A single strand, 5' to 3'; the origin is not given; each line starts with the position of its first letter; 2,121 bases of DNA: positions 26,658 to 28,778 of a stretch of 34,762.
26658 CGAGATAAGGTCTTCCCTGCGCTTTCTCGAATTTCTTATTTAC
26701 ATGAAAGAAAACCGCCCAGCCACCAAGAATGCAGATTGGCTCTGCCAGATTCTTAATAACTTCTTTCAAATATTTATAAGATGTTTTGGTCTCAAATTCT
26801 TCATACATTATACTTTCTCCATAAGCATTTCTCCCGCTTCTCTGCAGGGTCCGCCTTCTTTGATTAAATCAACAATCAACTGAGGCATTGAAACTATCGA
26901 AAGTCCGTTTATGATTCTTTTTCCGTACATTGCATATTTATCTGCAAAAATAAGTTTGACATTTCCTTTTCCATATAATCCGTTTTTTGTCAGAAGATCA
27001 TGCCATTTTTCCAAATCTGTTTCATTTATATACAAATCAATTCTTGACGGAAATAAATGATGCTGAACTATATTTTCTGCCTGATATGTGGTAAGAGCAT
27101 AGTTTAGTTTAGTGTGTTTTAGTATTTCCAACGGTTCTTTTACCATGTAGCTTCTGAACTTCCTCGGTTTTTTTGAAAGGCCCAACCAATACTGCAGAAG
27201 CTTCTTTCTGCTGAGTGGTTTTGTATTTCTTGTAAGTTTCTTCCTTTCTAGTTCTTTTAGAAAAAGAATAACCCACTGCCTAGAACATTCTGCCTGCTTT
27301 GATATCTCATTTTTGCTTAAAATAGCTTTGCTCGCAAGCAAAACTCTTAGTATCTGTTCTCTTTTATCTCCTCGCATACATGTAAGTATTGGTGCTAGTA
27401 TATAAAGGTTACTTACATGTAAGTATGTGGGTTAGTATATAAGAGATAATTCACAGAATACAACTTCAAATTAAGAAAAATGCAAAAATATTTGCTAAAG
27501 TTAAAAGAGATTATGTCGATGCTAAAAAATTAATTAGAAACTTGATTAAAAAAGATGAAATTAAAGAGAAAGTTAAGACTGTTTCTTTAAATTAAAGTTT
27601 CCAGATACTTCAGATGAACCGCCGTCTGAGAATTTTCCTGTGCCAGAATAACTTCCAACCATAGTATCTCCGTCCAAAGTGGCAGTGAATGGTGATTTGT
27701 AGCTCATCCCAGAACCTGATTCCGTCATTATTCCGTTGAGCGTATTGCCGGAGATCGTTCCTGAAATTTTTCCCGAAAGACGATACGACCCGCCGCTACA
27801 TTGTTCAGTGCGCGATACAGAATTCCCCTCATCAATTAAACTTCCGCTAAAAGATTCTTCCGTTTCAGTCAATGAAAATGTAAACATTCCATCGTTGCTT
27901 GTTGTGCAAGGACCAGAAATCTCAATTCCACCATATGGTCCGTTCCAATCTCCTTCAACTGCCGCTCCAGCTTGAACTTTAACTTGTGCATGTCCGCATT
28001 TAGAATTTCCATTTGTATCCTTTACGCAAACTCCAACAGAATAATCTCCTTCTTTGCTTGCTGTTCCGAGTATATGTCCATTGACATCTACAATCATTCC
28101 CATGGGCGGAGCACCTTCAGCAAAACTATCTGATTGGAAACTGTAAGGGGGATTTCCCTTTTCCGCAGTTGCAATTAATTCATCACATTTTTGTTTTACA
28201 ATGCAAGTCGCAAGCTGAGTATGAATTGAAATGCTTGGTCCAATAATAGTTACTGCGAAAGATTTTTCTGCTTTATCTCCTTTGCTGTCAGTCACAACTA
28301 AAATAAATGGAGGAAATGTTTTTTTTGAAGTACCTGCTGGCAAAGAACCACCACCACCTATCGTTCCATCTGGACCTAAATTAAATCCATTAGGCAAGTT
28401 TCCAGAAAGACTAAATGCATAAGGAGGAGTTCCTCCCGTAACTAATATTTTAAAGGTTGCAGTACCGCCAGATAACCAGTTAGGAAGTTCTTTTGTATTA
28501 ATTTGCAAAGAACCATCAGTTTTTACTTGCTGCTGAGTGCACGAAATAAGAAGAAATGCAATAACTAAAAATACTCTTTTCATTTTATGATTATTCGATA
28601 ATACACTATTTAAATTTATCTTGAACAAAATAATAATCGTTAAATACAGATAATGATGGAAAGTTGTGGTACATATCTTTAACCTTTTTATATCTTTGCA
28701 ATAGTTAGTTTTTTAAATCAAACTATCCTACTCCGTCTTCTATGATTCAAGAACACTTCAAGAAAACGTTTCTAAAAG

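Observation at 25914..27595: AbiEi/AbiEii-like cassette inserted at the 3' end of cca, leaving a duplicated cca terminus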

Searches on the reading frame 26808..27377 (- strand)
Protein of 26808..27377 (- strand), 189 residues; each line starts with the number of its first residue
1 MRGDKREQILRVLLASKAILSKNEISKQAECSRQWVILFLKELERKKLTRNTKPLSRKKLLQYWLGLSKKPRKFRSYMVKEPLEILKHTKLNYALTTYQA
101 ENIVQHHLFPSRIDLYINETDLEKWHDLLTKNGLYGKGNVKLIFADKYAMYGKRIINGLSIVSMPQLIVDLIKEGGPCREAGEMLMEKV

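Call 5: search_protein_families(library=pfam, proteins=[window:26808-27377:-], max_evalue=0.1)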
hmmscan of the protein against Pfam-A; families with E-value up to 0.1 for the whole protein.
window:26808-27377:- (189 aa): 3 families
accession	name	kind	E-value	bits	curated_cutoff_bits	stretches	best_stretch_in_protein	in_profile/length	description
PF08279.18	HTH_11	-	0.013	15.9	25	1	6-45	2-41/55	HTH domain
PF22979.2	HTH_69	-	0.024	15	27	1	20-52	27-59/69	Winged helix-turn-helix domain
PF22668.1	DUF7009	-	0.068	13.9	27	0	79-127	28-75/119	Family of unknown function (DUF7009)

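Call 6: search_protein_families(library=padloc, proteins=[window:26808-27377:-], max_evalue=1)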
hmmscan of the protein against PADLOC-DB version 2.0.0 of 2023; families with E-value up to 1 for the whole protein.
window:26808-27377:- (189 aa): 0 families

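Call 9: search_protein_families(library=ncbifam, proteins=[window:26808-27377:-], max_evalue=0.1)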
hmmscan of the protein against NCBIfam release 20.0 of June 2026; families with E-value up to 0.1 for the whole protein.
window:26808-27377:- (189 aa): 1 family
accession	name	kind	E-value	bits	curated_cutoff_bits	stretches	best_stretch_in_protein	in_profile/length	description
TIGR02702.1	SufR_cyano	equivalog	0.089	12.5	178.8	0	6-76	3-74/208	iron-sulfur cluster biosynthesis transcriptional regulator SufR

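Call 54: search_solved_structures(query=A4, max_evalue=10, show_alignments=1)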
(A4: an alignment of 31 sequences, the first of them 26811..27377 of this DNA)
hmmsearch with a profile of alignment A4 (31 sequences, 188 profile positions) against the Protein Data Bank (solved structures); distinct sequences matched with E-value up to 10: 9.
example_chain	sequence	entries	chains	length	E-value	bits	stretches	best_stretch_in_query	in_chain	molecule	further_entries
6fi9_A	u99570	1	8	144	0.013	18.3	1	5-84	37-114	Transcriptional regulator ZitR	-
1q1h_A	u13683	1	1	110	0.017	17.9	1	9-66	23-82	Transcription Factor E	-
5yhy_A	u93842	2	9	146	0.021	17.6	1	5-95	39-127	Zinc transport transcriptional regulator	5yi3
5yhx_A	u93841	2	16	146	0.022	17.5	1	5-95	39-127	Zinc transport transcriptional regulator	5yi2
5yi0_B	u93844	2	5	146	0.029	17.1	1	6-95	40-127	Zinc transport transcriptional regulator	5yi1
3tgn_A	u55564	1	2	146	0.046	16.5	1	6-107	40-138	Adc operon repressor AdcR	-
5yhz_A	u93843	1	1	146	0.047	16.4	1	10-95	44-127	Zinc transport transcriptional regulator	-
7ueb_E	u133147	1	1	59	0.41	13.4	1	5-51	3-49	PscE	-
7wze_Y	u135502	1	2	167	0.86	12.3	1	7-70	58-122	Uncharacterized HTH-type transcriptional regulator YetL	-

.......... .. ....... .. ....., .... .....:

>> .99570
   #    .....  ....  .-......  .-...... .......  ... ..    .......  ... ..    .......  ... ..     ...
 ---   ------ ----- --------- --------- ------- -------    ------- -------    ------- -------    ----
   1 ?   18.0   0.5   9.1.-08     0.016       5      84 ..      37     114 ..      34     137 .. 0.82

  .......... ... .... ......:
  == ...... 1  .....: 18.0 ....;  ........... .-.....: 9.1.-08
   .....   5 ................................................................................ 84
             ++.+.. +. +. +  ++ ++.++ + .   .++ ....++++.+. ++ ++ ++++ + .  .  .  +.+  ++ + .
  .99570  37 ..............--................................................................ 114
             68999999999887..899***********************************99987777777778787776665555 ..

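Call 55: search_protein_families(library=pfam, alignment_id=A4, max_evalue=0.1)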
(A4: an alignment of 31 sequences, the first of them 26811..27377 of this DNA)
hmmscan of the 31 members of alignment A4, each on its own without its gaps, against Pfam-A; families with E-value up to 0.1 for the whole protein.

A. member 1, window:26811-27377:- (189 aa): 3 families
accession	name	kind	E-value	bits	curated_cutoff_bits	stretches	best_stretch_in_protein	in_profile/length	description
PF08279.18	HTH_11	-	0.013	15.9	25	1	6-45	2-41/55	HTH domain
PF22979.2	HTH_69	-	0.024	15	27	1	20-52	27-59/69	Winged helix-turn-helix domain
PF22668.1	DUF7009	-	0.068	13.9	27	0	79-127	28-75/119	Family of unknown function (DUF7009)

B. families by the number of members that match (of 31 scanned): 20 families
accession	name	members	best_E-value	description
PF08279.18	HTH_11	13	0.00027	HTH domain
PF22979.2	HTH_69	12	0.0022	Winged helix-turn-helix domain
PF13545.12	HTH_Crp_2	11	0.0012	Crp-like helix-turn-helix domain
PF01047.28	MarR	6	0.0029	MarR family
PF01978.25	TrmB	4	0.0014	Sugar-specific transcriptional regulator TrmB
PF24968.1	DUF7770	3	0.0063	Domain of unknown function (DUF7770)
PF13412.12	HTH_24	2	0.016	Winged helix-turn-helix DNA-binding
PF13384.12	HTH_23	2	0.024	Homeodomain-like domain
PF01022.26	HTH_5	2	0.024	Bacterial regulatory protein, arsR family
PF13551.12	HTH_29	2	0.025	Winged helix-turn helix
PF21476.4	PF0610-like_N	2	0.028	PF0610-like, N-terminal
PF25437.1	BRWD1_N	2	0.082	BRWD1-like, N-terminal domain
PF13142.11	DUF3960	1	0.00085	Domain of unknown function (DUF3960)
PF09952.14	AbiEi_2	1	0.0038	Transcriptional regulator, AbiEi antitoxin, Type IV TA system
PF24034.1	DUF7343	1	0.0049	Domain of unknown function (DUF7343)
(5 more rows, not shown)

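Call 71: predict_structure(protein=window:26811-27377:-)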
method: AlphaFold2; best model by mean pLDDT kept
length: 189 residues; sequences in the alignment: 1
mean_pLDDT: 39.8   pTM: 0.25
mean pLDDT of the five models: 39.8, 37.8, 33.5, 32.8, 31.4
residues with pLDDT >= 90: 0; 70-90: 0; 50-70: 24; < 50: 165
segments of 3 or more residues with pLDDT < 50: 1-52, 57-68, 70-119, 135-140, 142-172, 175-182, 184-186
pLDDT, mean of each block of 10 residues (from residue 1): 36 32 29 39 45 49 45 34 30 35 41 47 54 48 39 24 39 46 46
secondary structure, 60 per line:
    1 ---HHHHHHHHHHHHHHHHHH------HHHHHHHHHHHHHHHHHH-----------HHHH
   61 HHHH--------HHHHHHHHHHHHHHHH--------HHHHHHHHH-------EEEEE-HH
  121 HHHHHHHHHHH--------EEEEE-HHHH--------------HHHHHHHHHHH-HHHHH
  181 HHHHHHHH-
elements in order: H4-21 H28-45 H57-64 H73-88 H97-105 E113-117 H119-131 E140-144 H146-149 H164-174 H176-188

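Call 72: search_protein_families(library=padloc, alignment_id=A4, max_evalue=0.1)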
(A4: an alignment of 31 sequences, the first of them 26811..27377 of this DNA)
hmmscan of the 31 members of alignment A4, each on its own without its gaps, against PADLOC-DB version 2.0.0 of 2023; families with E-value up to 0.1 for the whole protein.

A. member 1, window:26811-27377:- (189 aa): 0 families

B. families by the number of members that match (of 31 scanned): 15 families
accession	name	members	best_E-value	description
PDLC02975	WH_III-A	4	0.0024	-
PDLC01268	CasR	3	0.0012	"CAS-I,CAS-II,CAS-III,CAS-IV,CAS-V,CAS-VI; associated_signaling"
PDLC01434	CasR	2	0.0014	"CAS-I,CAS-II,CAS-III,CAS-IV,CAS-V,CAS-VI; associated_signaling"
PDLC01867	CARF3--CARF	2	0.0025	-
PDLC04368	PDC-M05A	2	0.019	-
PDLC02735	PbeC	1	0.00024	PbeC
PDLC01848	CARF3--CARF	1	0.0037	-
PDLC01057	C3a59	1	0.0047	trans-membrane (TM)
PDLC01870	CARF3--CARF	1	0.015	-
PDLC01866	CARF3--CARF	1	0.022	-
PDLC01438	Csa3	1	0.026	"CAS-I,CAS-II,CAS-III,CAS-IV,CAS-V,CAS-VI; associated_signaling"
PDLC04880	PDC-S05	1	0.031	-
PDLC04133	mad1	1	0.032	mads_1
PDLC04284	PDC-M02A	1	0.041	-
PDLC01879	CARF3--CARF_TM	1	0.09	-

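Call 73: search_protein_families(library=ncbifam, alignment_id=A4, max_evalue=0.1)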
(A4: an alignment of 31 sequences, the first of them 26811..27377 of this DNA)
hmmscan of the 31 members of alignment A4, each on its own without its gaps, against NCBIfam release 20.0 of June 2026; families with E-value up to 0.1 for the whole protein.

A. member 1, window:26811-27377:- (189 aa): 1 family
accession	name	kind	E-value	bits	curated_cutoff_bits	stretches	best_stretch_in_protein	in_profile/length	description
TIGR02702.1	SufR_cyano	equivalog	0.089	12.5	178.8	0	6-76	3-74/208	iron-sulfur cluster biosynthesis transcriptional regulator SufR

B. families by the number of members that match (of 31 scanned): 20 families
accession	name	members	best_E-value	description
TIGR02337.1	HpaR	9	0.00018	homoprotocatechuate degradation operon regulator HpaR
NF053606.1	Sta1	6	0.00026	Sta1 family transcriptional regulator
NF040939.2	trans_reg_lrs14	3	0.0056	Lrs14 family HTH-type transcriptional regulator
TIGR01884.1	cas_HTH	1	0.0012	CRISPR-associated CARF protein Csa3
NF041395.1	TranRegLrpA1_Halo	1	0.0037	HTH-type transcriptional regulator LrpA1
NF008507.1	PRK11424.1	1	0.0063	transcriptional activator TdcR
NF053814.1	teico_TcaR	1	0.014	MarR family transcriptional regulator TcaR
NF053660.1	ORF80_fam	1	0.019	ORF80 family leucine zipper DNA-binding protein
NF038251.1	AdcR_fam_Zn_TF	1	0.021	zinc-dependent MarR family transcriptional regulator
TIGR02934.1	nifT_nitrog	1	0.039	putative nitrogen fixation protein NifT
NF009157.0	PRK12497.4-3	1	0.045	YraN family protein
NF033789.1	repress_SdpR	1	0.046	autorepressor SdpR family transcription factor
TIGR00373.1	TIGR00373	1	0.046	transcription factor E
NF007860.0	PRK10572.1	1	0.056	arabinose operon transcriptional regulator AraC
NF053736.1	AcpB_EbpR_MafR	1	0.063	AcpB/EbpR/MafR family transcriptional regulator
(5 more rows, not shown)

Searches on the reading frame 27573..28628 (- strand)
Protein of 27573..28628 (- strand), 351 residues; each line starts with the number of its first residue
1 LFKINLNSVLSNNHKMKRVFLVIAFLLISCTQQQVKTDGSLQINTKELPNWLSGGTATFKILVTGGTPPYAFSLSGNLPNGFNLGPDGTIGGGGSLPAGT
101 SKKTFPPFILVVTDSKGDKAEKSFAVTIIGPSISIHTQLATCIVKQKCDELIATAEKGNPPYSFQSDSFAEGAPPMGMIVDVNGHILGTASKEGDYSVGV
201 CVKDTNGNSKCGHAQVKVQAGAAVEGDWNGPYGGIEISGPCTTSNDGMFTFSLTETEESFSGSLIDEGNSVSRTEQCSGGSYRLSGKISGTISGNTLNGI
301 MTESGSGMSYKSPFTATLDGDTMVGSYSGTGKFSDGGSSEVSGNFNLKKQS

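Call 5: search_protein_families(library=pfam, proteins=[window:27573-28628:-], max_evalue=0.1)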
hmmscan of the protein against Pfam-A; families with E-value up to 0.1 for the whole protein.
window:27573-28628:- (351 aa): 2 families
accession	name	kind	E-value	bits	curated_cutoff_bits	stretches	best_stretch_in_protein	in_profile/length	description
PF05345.18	He_PIG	-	1.1e-08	35.8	24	2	58-128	27-95/96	Putative Ig domain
PF24908.1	Ig_SIBA-E_2nd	-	0.0027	18.3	27.8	1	150-207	19-77/117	Integrin beta-like protein A-E, second Ig-like domain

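Call 9: search_protein_families(library=ncbifam, proteins=[window:27573-28628:-], max_evalue=0.1)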
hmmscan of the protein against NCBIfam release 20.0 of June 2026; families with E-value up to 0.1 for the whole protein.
window:27573-28628:- (351 aa): 0 families

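Call 39: find_homologous_proteins(query=window:27576-28583:-, max_evalue=0.00001)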
Query window:27576-28583:- (336 aa): 42 proteins with E <= 0.00001 among 5679 candidates.
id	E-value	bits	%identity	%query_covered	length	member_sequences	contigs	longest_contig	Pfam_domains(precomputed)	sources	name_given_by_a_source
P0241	9.6e-219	743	100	100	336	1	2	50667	PF05345.19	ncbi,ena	ncbi:MAG: hypothetical protein AABW88_03885 [Nanoarchaeota archaeon]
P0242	2.1e-140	486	66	100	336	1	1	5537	PF05345.19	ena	-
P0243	4.1e-102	360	53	100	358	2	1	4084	-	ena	-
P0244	4.3e-102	360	54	100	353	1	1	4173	-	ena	-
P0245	6.1e-100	353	53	99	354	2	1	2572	-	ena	-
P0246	2.1e-99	351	53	97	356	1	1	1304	-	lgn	-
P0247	5.7e-99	350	53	99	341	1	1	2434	PF05345.19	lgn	-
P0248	1.1e-98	349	52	100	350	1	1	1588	PF05345.19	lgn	-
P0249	9.7e-98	346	52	97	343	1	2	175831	PF05345.19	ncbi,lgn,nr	ncbi:hypothetical protein HY493_01440 [Candidatus Woesearchaeota archaeon]|nr:hypothetical protein [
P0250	2.3e-97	344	55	93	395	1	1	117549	-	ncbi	-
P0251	2.8e-97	344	51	100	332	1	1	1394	PF05345.19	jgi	jgi:hypothetical protein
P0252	3.6e-97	344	51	99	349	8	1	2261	PF05345.19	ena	-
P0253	8.0e-97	343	50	100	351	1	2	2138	PF05345.19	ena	-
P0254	1.0e-96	342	51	99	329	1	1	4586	PF05345.19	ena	-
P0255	7.1e-94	333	52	93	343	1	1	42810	PF05345.19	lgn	-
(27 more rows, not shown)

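Call 40: find_encoding_contigs(protein=P0242, flank=6000, max_places=3)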
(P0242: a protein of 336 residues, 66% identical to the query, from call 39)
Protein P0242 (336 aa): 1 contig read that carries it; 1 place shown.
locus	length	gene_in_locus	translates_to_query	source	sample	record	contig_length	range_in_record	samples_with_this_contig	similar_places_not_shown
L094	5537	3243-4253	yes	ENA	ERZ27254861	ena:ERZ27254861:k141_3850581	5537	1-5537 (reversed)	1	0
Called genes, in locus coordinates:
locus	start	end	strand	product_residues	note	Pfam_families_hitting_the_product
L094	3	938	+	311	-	?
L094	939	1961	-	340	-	PF00092:VWA, PF01882:DUF58, PF13519:VWA_2, PF13768:VWA_3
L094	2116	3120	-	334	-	PF00493:MCM (faint), PF05496:RuvB_N (faint), PF01078:Mg_chelatase, PF07726:AAA_3, PF07728:AAA_5, PF01078:Mg_chelatase, PF00158:Sigma54_activat (weak), PF17863:AAA_lid_2, +5 more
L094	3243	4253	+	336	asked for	PF05345:He_PIG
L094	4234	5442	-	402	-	PF09249:tRNA_NucTransf2, PF21133:CAA_C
